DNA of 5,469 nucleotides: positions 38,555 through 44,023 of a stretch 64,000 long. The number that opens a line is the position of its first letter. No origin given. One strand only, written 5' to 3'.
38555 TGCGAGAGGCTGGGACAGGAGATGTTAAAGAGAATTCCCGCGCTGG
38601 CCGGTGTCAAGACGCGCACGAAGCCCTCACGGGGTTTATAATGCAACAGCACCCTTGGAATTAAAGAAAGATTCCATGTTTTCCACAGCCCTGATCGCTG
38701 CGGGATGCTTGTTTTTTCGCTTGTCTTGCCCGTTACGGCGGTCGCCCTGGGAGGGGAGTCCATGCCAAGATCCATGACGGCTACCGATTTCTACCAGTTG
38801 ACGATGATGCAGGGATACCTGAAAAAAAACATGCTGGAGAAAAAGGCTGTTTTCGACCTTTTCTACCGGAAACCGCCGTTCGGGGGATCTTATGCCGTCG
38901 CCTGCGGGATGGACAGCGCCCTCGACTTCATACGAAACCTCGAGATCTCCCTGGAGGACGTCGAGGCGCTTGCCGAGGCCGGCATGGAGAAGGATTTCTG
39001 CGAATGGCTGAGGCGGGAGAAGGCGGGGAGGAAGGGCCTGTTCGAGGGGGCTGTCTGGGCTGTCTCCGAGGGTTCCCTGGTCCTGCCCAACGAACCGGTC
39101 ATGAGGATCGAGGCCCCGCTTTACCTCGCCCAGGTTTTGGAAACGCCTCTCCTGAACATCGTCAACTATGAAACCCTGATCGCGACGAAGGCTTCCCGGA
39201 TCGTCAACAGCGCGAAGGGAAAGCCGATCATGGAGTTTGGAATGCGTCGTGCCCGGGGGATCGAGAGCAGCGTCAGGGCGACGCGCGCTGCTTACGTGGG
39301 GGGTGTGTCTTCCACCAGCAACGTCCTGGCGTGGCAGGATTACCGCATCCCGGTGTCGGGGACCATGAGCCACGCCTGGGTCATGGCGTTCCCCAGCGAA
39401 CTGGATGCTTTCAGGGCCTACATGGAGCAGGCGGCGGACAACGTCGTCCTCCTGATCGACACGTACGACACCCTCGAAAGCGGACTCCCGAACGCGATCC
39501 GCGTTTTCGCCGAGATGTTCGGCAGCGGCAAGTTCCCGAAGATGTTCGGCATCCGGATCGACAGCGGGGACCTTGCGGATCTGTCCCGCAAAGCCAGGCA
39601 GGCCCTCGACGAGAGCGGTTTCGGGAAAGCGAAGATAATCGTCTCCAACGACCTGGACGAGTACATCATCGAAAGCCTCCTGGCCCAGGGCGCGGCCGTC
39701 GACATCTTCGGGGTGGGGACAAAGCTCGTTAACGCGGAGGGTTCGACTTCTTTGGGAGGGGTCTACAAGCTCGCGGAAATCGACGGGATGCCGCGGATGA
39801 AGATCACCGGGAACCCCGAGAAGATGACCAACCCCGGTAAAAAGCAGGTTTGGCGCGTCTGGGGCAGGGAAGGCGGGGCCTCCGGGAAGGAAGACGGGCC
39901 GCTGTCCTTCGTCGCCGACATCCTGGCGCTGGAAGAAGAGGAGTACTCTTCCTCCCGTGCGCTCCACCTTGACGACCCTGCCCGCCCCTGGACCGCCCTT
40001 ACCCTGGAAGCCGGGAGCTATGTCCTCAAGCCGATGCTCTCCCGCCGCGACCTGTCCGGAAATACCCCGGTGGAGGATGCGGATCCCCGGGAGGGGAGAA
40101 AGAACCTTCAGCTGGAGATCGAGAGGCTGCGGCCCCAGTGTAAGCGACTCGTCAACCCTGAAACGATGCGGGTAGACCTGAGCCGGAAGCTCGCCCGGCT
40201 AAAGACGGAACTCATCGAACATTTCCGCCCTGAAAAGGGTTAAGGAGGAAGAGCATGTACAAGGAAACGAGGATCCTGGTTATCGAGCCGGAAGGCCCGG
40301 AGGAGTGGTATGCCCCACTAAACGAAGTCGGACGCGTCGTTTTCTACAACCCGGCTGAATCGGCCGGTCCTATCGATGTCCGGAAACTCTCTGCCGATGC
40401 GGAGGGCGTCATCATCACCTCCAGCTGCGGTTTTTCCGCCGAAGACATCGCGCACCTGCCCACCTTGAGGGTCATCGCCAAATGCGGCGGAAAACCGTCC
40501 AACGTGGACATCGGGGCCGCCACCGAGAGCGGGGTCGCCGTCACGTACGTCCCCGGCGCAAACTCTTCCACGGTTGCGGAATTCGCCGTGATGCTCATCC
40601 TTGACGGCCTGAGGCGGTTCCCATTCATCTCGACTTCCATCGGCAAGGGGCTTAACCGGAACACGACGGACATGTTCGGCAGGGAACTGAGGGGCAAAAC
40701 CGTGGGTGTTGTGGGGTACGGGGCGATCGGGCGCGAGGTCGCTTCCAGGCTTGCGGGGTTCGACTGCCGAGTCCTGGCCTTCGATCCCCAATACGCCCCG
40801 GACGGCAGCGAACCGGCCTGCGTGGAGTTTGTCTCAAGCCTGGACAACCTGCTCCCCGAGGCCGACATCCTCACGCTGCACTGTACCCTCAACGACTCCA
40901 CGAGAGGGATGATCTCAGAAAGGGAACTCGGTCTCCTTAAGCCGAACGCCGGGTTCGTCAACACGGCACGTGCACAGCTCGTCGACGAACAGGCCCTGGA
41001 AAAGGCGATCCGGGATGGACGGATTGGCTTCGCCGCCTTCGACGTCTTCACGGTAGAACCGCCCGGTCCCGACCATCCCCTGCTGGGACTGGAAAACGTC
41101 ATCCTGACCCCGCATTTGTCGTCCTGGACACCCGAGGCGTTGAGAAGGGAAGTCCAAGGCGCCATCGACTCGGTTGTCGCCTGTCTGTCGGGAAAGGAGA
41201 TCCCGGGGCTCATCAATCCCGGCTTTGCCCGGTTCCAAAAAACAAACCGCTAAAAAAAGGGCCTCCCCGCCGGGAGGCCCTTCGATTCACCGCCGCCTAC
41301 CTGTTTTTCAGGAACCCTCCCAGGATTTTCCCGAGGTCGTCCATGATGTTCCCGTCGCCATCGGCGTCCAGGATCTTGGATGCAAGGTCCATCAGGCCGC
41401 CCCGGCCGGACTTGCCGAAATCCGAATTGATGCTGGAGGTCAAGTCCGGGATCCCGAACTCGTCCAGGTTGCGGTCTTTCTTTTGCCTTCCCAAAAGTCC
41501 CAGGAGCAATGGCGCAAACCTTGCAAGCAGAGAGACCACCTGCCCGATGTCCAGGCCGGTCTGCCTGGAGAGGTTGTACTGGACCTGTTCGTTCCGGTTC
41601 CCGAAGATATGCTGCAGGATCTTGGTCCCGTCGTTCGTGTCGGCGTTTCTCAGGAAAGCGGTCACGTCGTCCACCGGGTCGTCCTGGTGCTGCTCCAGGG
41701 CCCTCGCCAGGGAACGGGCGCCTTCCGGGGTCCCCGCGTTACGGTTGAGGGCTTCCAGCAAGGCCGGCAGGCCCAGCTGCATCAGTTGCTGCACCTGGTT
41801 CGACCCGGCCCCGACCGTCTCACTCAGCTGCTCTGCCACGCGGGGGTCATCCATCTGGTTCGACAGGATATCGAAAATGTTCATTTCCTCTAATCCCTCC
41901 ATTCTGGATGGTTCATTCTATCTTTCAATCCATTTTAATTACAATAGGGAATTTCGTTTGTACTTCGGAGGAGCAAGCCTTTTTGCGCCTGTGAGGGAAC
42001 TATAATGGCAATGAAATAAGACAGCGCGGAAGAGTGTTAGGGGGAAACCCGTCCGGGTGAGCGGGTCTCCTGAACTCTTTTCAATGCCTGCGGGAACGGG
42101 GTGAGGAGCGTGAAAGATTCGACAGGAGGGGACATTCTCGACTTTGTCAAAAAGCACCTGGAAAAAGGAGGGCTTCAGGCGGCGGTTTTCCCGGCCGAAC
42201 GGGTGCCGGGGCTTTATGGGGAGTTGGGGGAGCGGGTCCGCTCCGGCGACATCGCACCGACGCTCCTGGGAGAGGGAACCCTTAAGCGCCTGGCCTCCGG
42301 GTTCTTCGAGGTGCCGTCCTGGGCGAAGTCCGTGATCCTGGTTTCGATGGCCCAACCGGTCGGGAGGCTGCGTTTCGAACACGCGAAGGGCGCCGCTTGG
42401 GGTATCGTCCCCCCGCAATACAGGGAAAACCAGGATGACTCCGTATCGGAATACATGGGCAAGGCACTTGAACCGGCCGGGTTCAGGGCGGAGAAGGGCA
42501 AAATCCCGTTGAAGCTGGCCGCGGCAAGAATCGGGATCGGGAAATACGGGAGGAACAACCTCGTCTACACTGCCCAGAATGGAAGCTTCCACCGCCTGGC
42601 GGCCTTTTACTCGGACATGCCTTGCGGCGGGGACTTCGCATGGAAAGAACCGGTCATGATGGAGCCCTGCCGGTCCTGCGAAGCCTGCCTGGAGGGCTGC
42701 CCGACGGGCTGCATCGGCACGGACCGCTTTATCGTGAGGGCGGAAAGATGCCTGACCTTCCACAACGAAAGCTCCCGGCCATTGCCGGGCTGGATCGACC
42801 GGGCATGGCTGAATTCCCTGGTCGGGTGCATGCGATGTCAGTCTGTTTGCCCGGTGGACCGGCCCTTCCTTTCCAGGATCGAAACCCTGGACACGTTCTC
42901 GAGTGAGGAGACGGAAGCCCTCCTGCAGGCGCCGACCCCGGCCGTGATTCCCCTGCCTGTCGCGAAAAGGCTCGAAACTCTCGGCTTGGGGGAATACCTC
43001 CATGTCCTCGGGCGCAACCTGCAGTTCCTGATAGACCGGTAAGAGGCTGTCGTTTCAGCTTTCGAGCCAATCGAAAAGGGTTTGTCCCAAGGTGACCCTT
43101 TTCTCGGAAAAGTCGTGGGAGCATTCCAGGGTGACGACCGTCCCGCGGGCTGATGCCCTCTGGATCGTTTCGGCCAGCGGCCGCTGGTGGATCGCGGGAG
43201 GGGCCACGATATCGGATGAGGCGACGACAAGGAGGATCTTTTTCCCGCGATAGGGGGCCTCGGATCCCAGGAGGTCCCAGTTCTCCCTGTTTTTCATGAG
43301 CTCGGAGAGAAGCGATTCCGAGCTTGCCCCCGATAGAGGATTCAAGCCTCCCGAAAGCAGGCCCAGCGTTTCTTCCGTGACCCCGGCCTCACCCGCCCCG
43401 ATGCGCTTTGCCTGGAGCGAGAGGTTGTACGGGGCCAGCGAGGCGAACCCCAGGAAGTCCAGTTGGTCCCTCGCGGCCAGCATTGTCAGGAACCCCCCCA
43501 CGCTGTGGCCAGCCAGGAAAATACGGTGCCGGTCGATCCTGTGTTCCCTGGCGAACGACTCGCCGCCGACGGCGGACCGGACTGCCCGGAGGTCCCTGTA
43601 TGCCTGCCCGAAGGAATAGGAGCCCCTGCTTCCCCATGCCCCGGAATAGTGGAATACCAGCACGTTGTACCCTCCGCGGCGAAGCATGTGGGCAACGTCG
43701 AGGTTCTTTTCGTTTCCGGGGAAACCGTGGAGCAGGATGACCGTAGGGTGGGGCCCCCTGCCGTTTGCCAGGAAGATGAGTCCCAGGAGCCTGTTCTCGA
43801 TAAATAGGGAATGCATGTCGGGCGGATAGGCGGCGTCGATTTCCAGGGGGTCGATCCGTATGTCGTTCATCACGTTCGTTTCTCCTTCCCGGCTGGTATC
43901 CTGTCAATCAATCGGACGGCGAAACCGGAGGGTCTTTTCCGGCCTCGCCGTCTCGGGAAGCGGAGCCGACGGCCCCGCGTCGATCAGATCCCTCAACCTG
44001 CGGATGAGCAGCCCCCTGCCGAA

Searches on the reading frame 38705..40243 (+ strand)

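Call 42: search_protein_families(library=pfam, proteins=[window:38705-40243:+])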
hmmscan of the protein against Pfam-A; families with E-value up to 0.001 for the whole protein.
window:38705-40243:+ (512 aa): 4 families
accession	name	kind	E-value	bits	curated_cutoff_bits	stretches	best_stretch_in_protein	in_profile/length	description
PF17767.7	NAPRTase_N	-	3.5e-29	102.1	32.6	1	27-154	3-125/125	Nicotinate phosphoribosyltransferase (NAPRTase) N-terminal domain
PF17956.6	NAPRTase_C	-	9.7e-13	49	23.3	1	379-500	1-111/111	Nicotinate phosphoribosyltransferase C-terminal domain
PF04095.22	NAPRTase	-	3.4e-12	47.1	20.8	1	175-375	3-221/239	Nicotinate phosphoribosyltransferase (NAPRTase) family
PF02749.22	QRPTase_N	-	2.4e-05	24.9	27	1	118-154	43-79/82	Quinolinate phosphoribosyl transferase, N-terminal domain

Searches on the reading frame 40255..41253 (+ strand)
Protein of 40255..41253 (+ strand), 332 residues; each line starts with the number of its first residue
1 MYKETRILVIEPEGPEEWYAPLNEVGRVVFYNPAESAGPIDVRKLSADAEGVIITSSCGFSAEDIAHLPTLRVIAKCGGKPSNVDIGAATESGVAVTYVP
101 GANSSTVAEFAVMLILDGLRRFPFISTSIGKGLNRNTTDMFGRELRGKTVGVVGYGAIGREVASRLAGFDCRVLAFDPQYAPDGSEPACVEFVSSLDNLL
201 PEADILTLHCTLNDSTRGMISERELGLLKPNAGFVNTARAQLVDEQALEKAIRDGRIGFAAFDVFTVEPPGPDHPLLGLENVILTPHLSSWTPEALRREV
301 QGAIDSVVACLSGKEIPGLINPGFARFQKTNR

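Call 42: search_protein_families(library=pfam, proteins=[window:40255-41253:+])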
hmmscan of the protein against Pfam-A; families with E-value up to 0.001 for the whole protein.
window:40255-41253:+ (332 aa): 3 families
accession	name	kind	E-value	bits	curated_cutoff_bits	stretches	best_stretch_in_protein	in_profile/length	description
PF02826.25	2-Hacid_dh_C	-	1.2e-54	184.9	25.1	1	112-289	1-178/178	D-isomer specific 2-hydroxyacid dehydrogenase, NAD binding domain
PF00389.36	2-Hacid_dh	-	5.1e-17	62.2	24.6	1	15-321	8-134/134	D-isomer specific 2-hydroxyacid dehydrogenase, catalytic domain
PF00670.27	AdoHcyase_NAD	-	0.00099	19.7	27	0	127-206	7-82/162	S-adenosyl-L-homocysteine hydrolase, NAD binding domain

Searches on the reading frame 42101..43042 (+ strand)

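Call 42: search_protein_families(library=pfam, proteins=[window:42101-43042:+])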
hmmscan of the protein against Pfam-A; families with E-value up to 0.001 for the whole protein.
window:42101-43042:+ (313 aa): 4 families
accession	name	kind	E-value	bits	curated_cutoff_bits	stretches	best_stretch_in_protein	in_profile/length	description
PF13484.11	Fer4_16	-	1.2e-09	39.3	30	1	190-252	2-65/66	4Fe-4S double cluster binding domain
PF13187.11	Fer4_9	-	5.1e-05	23.6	27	0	188-205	35-52/52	4Fe-4S dicluster domain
PF14697.11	Fer4_21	-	0.00018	22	35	0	184-205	35-57/59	4Fe-4S dicluster domain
PF13237.11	Fer4_10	-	0.00033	21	25.5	0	242-252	11-21/53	4Fe-4S dicluster domain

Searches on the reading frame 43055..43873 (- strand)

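Call 42: search_protein_families(library=pfam, proteins=[window:43055-43873:-])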
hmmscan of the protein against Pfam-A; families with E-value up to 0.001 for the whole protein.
window:43055-43873:- (272 aa): 4 families
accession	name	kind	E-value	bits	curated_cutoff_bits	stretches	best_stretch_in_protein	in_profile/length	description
PF12697.13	Abhydrolase_6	-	1.6e-08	36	26.3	1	45-254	1-205/217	Alpha/beta hydrolase family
PF12146.15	Hydrolase_4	-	8.5e-07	28.9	27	1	41-149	3-110/239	Serine aminopeptidase, S33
PF12740.14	PETase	-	1.3e-06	28.4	28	0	96-152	105-161/263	PET hydrolase-like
PF00561.26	Abhydrolase_1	-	1.8e-06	28.3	25.8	1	43-148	1-102/245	alpha/beta hydrolase fold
